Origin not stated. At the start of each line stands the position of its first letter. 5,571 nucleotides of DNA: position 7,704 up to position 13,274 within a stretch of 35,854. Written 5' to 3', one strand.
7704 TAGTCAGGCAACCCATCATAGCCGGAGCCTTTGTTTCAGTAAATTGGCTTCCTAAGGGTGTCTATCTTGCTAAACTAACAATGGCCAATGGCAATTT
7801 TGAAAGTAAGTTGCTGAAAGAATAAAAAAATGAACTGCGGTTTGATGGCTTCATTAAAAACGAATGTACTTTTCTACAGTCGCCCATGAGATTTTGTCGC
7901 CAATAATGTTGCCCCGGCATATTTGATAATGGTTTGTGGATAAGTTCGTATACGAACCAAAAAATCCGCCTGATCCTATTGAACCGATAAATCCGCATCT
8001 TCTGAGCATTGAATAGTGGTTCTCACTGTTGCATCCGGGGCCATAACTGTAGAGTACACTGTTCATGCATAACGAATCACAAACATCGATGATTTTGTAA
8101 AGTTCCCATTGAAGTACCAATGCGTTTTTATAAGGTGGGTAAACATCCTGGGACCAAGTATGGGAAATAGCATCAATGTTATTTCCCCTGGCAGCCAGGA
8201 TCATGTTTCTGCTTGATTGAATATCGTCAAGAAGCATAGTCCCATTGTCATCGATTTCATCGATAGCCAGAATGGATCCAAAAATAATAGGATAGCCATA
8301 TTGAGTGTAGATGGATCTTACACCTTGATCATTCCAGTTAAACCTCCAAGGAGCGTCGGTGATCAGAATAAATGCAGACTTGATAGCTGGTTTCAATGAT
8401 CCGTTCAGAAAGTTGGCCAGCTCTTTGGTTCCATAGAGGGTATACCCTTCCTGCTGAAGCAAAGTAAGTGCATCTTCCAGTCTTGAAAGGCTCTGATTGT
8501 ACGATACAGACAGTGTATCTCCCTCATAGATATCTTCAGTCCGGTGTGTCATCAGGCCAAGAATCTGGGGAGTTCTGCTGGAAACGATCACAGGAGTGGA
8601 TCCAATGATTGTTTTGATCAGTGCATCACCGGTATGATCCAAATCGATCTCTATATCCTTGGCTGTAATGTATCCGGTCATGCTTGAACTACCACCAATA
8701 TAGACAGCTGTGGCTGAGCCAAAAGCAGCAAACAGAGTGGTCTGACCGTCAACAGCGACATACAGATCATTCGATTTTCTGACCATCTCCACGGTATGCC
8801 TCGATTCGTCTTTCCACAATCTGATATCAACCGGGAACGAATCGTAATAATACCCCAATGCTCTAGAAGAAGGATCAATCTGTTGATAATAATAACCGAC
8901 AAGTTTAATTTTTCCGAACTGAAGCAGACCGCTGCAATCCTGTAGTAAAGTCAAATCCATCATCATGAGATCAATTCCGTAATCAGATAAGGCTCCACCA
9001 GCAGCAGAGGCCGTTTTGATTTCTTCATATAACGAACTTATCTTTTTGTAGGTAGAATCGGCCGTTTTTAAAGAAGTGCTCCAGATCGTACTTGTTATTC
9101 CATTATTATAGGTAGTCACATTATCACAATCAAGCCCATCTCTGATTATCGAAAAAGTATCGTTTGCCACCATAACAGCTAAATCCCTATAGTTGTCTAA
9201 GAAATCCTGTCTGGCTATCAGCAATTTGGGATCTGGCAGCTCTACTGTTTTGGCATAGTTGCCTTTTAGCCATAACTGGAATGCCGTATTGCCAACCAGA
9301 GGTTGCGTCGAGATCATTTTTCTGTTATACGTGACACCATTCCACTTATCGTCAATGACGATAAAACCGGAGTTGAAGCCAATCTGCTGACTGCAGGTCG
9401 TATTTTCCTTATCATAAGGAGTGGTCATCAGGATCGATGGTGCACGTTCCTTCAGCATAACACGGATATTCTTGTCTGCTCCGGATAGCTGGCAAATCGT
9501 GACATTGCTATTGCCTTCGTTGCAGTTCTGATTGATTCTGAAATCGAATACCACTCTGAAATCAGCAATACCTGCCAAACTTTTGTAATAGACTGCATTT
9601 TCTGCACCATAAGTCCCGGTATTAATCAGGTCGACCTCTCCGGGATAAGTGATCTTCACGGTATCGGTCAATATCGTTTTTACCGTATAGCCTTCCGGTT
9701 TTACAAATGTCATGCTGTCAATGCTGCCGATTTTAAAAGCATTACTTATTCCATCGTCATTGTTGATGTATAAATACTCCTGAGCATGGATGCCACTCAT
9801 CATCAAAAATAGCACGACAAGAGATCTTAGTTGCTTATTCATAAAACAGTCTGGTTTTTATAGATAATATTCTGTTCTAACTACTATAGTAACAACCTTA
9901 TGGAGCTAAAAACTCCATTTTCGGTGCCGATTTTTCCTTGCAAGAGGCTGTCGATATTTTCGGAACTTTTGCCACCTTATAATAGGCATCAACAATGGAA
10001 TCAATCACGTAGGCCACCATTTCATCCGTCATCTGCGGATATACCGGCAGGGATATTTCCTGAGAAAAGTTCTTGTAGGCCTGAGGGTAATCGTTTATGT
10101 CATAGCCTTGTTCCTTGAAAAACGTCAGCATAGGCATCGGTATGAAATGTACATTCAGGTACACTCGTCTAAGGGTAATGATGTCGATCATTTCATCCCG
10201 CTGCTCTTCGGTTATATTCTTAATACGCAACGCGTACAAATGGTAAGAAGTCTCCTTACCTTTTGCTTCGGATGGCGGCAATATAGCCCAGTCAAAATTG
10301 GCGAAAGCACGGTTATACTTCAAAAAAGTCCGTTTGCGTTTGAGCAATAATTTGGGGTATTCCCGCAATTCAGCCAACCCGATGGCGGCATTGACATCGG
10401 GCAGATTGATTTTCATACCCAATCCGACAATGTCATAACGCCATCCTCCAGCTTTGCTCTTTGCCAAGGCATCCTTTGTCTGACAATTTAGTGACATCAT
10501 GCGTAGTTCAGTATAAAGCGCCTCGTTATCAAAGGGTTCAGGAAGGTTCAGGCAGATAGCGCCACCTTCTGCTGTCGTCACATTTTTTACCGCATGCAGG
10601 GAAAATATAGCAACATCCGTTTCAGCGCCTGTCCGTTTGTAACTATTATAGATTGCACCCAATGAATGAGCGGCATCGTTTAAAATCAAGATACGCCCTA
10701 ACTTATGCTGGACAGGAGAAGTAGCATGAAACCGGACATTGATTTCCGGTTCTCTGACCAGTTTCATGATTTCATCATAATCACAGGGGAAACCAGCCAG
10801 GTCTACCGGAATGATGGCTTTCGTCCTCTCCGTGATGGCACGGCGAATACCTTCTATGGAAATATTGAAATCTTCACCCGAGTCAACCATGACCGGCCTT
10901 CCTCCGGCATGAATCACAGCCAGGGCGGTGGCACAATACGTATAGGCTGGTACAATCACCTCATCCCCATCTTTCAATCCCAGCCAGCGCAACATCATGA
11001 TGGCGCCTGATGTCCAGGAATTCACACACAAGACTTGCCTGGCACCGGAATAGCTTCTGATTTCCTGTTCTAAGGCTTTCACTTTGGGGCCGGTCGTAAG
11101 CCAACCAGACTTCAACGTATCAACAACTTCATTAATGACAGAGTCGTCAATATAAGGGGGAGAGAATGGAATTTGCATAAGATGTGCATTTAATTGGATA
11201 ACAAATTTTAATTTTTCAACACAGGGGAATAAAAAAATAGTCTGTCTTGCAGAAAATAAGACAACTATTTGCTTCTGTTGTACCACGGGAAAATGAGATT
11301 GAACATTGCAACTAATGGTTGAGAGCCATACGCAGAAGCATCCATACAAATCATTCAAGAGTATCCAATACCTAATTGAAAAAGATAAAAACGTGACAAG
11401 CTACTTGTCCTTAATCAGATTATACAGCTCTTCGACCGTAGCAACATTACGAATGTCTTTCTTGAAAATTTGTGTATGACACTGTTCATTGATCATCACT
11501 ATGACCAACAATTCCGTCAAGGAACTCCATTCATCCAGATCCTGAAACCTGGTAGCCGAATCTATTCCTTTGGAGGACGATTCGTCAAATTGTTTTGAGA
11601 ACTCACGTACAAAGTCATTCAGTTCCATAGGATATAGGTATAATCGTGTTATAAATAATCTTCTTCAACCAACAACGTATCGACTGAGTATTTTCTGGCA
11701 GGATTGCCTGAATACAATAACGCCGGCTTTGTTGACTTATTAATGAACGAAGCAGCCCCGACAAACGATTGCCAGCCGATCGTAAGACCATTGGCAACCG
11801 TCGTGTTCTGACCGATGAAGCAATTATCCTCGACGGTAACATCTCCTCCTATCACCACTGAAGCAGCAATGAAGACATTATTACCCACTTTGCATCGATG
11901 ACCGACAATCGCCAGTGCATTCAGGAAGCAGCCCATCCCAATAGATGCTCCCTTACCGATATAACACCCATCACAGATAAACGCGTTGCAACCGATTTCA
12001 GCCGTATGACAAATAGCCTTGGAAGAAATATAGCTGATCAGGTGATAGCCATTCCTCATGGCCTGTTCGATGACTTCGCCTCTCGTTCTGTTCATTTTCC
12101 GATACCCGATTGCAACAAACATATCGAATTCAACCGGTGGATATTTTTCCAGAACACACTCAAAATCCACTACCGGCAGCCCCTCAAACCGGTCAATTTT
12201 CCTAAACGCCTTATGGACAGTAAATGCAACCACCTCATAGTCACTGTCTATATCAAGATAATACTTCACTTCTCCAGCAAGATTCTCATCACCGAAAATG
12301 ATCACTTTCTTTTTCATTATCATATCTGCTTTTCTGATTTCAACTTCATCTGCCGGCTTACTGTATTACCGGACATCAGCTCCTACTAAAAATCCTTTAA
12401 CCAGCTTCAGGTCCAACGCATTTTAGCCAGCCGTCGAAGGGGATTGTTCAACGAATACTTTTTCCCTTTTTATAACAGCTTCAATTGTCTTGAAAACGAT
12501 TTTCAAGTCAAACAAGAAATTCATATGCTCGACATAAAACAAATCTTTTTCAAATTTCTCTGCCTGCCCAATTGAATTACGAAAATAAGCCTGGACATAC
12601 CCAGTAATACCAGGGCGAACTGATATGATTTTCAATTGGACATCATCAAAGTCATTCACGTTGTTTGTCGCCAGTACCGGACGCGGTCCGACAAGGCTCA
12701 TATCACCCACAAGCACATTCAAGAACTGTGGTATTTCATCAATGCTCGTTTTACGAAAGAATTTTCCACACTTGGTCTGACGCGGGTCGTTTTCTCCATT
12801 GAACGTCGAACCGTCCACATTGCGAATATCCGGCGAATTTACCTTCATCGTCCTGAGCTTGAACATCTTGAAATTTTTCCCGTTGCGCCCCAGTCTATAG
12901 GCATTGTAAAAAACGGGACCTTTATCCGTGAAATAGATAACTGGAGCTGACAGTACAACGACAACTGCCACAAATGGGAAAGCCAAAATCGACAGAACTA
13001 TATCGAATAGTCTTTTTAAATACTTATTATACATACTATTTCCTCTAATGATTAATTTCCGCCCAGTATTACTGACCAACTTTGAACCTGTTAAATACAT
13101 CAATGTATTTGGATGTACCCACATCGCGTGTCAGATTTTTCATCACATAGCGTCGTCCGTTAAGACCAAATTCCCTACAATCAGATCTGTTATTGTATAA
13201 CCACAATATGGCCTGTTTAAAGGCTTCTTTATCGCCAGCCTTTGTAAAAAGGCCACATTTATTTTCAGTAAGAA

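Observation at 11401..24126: Carrier-protein-dependent tailoring module of about 13 kb embedded in a Wzx/Wzy polysaccharide locus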

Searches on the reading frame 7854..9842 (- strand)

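Call 4: search_protein_families(library=pfam, proteins=[window:7854-9842:-], max_evalue=0.01)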
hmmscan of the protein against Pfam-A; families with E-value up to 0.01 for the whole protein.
window:7854-9842:- (662 aa): 0 families

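Call 44: search_protein_families(library=ncbifam, proteins=[window:7854-9842:-], max_evalue=1)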
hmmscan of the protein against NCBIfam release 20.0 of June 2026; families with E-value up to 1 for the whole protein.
window:7854-9842:- (662 aa): 1 family
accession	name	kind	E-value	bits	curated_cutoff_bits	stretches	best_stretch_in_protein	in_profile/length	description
NF033718.1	indole_decarb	equivalog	0.052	11.7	1100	0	335-476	349-487/868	indoleacetate decarboxylase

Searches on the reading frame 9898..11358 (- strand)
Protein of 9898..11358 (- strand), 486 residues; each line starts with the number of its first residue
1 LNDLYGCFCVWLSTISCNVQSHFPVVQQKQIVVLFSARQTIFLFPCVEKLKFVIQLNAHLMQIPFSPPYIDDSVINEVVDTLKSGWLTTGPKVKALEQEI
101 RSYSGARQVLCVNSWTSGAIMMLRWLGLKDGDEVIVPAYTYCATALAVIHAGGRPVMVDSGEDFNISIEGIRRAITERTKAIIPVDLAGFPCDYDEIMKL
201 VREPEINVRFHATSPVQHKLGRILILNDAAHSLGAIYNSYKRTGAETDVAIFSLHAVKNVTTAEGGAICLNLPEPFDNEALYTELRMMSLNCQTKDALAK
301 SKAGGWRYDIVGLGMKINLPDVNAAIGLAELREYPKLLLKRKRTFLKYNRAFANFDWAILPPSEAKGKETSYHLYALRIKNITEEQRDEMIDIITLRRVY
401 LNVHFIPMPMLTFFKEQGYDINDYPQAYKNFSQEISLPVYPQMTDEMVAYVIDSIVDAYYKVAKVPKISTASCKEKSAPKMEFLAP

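Call 4: search_protein_families(library=pfam, proteins=[window:9898-11358:-], max_evalue=0.01)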
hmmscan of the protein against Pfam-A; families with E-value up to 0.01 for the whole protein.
window:9898-11358:- (486 aa): 3 families
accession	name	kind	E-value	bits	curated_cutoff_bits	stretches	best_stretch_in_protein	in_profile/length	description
PF01041.23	DegT_DnrJ_EryC1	-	2.3e-81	274.2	19.8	1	69-455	2-359/360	DegT/DnrJ/EryC1/StrS aminotransferase family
PF00155.27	Aminotran_1_2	-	0.0001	22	19.7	1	93-183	44-151/361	Aminotransferase class I and II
PF01053.26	Cys_Met_Meta_PP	-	0.0023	17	27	1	90-182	51-141/381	Cys/Met metabolism PLP-dependent enzyme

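Call 44: search_protein_families(library=ncbifam, proteins=[window:9898-11178:-], max_evalue=1)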
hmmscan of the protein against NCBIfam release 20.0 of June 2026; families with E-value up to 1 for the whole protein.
window:9898-11178:- (426 aa): 30 families (the best 25 are shown)
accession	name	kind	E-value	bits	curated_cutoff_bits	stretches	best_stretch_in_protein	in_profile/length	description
TIGR03588.1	PseC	equivalog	4.4e-75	253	423.5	1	3-397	2-378/380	UDP-4-amino-4,6-dideoxy-N-acetyl-beta-L-altrosamine transaminase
NF008658.2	PRK11658.1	equivalog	3e-66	223.6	631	1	3-397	5-375/379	UDP-4-amino-4-deoxy-L-arabinose aminotransferase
NF008687.0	PRK11706.1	equivalog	1.7e-46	158.7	375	1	2-398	1-373/375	dTDP-4-amino-4,6-dideoxygalactose transaminase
TIGR04181.1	NHT_00031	hypoth_equivalog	2.2e-44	151.8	420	1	3-378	1-357/359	LegC family aminotransferase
TIGR02379.1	ECA_wecE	subfamily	2.9e-34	118.5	434.85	1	3-399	2-375/376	dTDP-4-amino-4,6-dideoxy-D-glucose transaminase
NF011936.0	PRK15407.1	equivalog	7.1e-32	110.7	423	2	3-211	37-236/440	lipopolysaccharide biosynthesis protein RfbH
TIGR04427.1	PLP_DesI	equivalog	2.2e-30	106.1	650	1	20-395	40-379/390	dTDP-4-dehydro-6-deoxyglucose aminotransferase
NF004621.0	PRK05957.1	equivalog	8.8e-09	34.6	498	1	68-125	110-167/389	pyridoxal phosphate-dependent aminotransferase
NF004975.0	PRK06348.1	equivalog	7.3e-07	28.5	549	1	52-123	95-167/384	pyridoxal phosphate-dependent aminotransferase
NF005816.0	PRK07682.1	equivalog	1e-06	27.7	620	1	56-123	99-168/390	aminotransferase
NF005817.0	PRK07683.1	equivalog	1.5e-06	27.2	575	1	56-123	98-166/387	aminotransferase A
NF041364.1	GntC_guanitoxin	equivalog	2.4e-06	26.7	415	1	48-123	62-139/356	guanitoxin biosynthesis PLP-dependent (S)-gamma-hydroxy-L-arginine cyclodehydratase GntC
NF004769.0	PRK06107.1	equivalog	6.1e-06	25.2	617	1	46-123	92-171/402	aspartate transaminase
NF005305.0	PRK06836.1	equivalog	3e-05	23.5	376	1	56-123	107-175/396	pyridoxal phosphate-dependent aminotransferase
NF006569.0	PRK09082.1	subfamily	0.00014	21.1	420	1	52-123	96-168/386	methionine aminotransferase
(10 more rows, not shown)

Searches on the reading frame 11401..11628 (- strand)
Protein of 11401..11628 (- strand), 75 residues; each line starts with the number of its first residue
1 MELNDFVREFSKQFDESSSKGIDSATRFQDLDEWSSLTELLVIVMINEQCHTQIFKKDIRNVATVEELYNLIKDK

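Call 4: search_protein_families(library=pfam, proteins=[window:11401-11628:-], max_evalue=0.01)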
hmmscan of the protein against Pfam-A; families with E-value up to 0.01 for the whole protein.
window:11401-11628:- (75 aa): 0 families

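Call 44: search_protein_families(library=ncbifam, proteins=[window:11401-11628:-], max_evalue=1)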
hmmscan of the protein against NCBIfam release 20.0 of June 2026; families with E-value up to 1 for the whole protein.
window:11401-11628:- (75 aa): 2 families
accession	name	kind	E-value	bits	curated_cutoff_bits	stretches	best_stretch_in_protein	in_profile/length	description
NF002150.0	PRK00982.1-4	subfamily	0.039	14.2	66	1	11-75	15-78/80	acyl carrier protein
NF002148.0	PRK00982.1-2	subfamily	0.068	13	71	1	25-75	27-77/79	acyl carrier protein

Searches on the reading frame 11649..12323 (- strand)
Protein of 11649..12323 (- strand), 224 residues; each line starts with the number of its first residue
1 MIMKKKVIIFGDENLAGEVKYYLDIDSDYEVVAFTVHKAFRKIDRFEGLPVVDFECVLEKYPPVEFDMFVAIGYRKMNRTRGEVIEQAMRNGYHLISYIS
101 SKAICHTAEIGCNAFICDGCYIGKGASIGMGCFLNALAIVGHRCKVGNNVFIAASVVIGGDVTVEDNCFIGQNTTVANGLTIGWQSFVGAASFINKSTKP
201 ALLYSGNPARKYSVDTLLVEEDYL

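Call 4: search_protein_families(library=pfam, proteins=[window:11649-12323:-], max_evalue=0.01)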
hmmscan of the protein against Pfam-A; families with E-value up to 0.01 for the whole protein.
window:11649-12323:- (224 aa): 6 families
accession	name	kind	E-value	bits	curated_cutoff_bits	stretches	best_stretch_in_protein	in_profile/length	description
PF00132.30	Hexapep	-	6.1e-17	61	27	3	125-160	1-36/36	Bacterial transferase hexapeptide (six repeats)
PF14602.12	Hexapep_2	-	2.1e-09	37.4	27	1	162-194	2-32/34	Hexapeptide repeat of succinyl-transferase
PF25084.1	LbH_EIF2B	-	3.2e-08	34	54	1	113-195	15-94/105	EIF2B subunit epsilon LbH domain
PF25087.1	GMPPB_C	-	8.9e-05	22.6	39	1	119-173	39-92/110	GMPPB C-terminal domain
PF24894.1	Hexapep_GlmU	-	0.0052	17.3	23.3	0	112-186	17-87/104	GlmU-like, C-terminal hexapeptide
PF25247.1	LbH_GLGC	-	0.0093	16.3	27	0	127-190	17-84/135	GLGC left-handed parallel beta-helix domain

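Call 44: search_protein_families(library=ncbifam, proteins=[window:11649-12323:-], max_evalue=1)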
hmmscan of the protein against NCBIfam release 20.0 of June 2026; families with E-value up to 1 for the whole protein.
window:11649-12323:- (224 aa): 54 families (the best 25 are shown)
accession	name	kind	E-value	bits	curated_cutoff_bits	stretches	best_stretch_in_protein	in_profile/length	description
TIGR03570.1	NeuD_NnaD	subfamily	1.6e-46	158.5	160.8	1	6-210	1-202/202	NeuD/PglB/VioB family sugar acetyltransferase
TIGR01853.1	lipid_A_lpxD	equivalog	2.2e-21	76.2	242.5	2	137-213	230-306/325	UDP-3-O-(3-hydroxymyristoyl)glucosamine N-acyltransferase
NF002060.0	PRK00892.1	subfamily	3.5e-21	75.7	207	2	139-212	241-315/345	UDP-3-O-(3-hydroxymyristoyl)glucosamine N-acyltransferase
NF003657.0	PRK05289.1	equivalog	5.7e-17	61.7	226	1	110-216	84-197/264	acyl-ACP--UDP-N-acetylglucosamine O-acyltransferase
TIGR01852.1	lipid_A_lpxA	equivalog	2.1e-15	56.7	231.05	1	113-215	88-191/254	acyl-ACP--UDP-N-acetylglucosamine O-acyltransferase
TIGR03532.1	DapD_Ac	equivalog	1e-14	54.8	231.75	1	104-211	95-210/231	2,3,4,5-tetrahydropyridine-2,6-dicarboxylate N-acetyltransferase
NF008808.1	PRK11830.1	equivalog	6.3e-13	48.8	204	1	103-199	80-183/243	2,3,4,5-tetrahydropyridine-2,6-dicarboxylate N-succinyltransferase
NF007797.0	PRK10502.1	subfamily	1.2e-10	41.3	192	1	161-212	125-176/183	WcaF family extracellular polysaccharide biosynthesis acetyltransferase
NF050158.1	CarbAnhydGPos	equivalog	1.5e-10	41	250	3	163-211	89-139/172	gamma carbonic anhydrase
NF058585.1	HptprglPActTf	PfamEq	6.5e-10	38.8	300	1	160-211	105-156/172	heptaprenylglyceryl phosphate O-acetyltransferase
NF041874.1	EPS_EpsC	equivalog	6.4e-09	35.8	150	1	117-212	59-164/168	serine O-acetyltransferase EpsC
NF007240.0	PRK09677.1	equivalog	1.3e-08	34.5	243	1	162-210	131-179/192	putative lipopolysaccharide biosynthesis O-acetyl transferase WbbJ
TIGR00965.1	dapD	equivalog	2.1e-08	34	375.4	1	110-199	115-211/271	2,3,4,5-tetrahydropyridine-2,6-dicarboxylate N-succinyltransferase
NF007076.0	PRK09527.1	equivalog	7.5e-08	32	347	2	162-210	132-180/203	galactoside O-acetyltransferase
NF010937.0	PRK14357.1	equivalog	1.5e-07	30.7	658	2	163-200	385-422/448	bifunctional UDP-N-acetylglucosamine diphosphorylase/glucosamine-1-phosphate N-acetyltransferase GlmU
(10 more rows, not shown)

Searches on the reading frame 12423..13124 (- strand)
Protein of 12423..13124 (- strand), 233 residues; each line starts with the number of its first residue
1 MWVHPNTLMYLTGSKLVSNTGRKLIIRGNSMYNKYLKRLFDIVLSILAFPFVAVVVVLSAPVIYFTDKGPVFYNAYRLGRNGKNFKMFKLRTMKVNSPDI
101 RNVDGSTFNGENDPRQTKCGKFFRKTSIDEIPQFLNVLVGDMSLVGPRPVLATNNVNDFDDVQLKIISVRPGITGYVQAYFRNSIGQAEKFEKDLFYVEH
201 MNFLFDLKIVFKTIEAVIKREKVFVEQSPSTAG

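Call 4: search_protein_families(library=pfam, proteins=[window:12423-13124:-], max_evalue=0.01)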
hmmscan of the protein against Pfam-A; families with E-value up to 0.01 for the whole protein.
window:12423-13124:- (233 aa): 1 family
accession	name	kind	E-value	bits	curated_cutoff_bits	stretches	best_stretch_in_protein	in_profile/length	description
PF02397.22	Bac_transf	-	8.6e-58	195.3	27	1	37-219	1-179/179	Bacterial sugar transferase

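Call 44: search_protein_families(library=ncbifam, proteins=[window:12423-13124:-], max_evalue=1)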
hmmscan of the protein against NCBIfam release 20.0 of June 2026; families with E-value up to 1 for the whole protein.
window:12423-13124:- (233 aa): 10 families
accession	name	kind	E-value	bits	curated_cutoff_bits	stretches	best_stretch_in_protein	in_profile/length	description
TIGR03025.1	EPS_sugtrans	subfamily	2.3e-67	228.1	295.55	1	31-222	252-443/445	exopolysaccharide biosynthesis polyprenyl glycosylphosphotransferase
TIGR03022.1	WbaP_sugtrans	subfamily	6e-54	184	403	1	33-221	255-453/456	undecaprenyl-phosphate galactose phosphotransferase WbaP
TIGR03023.1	WcaJ_sugtrans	equivalog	2.7e-53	181.9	410.75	1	32-221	258-450/453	undecaprenyl-phosphate glucose phosphotransferase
NF052601.1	undeca_RfbP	equivalog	6.6e-49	166.4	330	1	26-218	34-236/244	undecaprenyl-phosphate galactose phosphotransferase family protein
NF041877.1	EPS_EpsZ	equivalog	2e-45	155.3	800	1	35-219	264-454/459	exopolysaccharide biosynthesis polyisoprenyl-phosphate hexose-1-phosphate transferase EpsZ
TIGR03013.1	EpsB_2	subfamily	8.6e-43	147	393.35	1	29-218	247-437/443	TIGR03013 family XrtA/PEP-CTERM system glycosyltransferase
NF007518.0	PRK10124.1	equivalog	1.6e-38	132.7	684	1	32-214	269-454/464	undecaprenyl-phosphate glucose phosphotransferase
NF011751.0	PRK15204.1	equivalog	1.2e-35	123.1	907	1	33-222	276-474/476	undecaprenyl-phosphate galactose phosphotransferase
NF050817.1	PolSacchBiosHfsE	equivalog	6.6e-28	97.7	750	1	31-217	266-459/467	polysaccharide biosynthesis protein HfsE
NF045514.1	glycotran_HepC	equivalog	2.1e-19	69.7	140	1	29-152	109-214/220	heterocyst development glycosyltransferase HepC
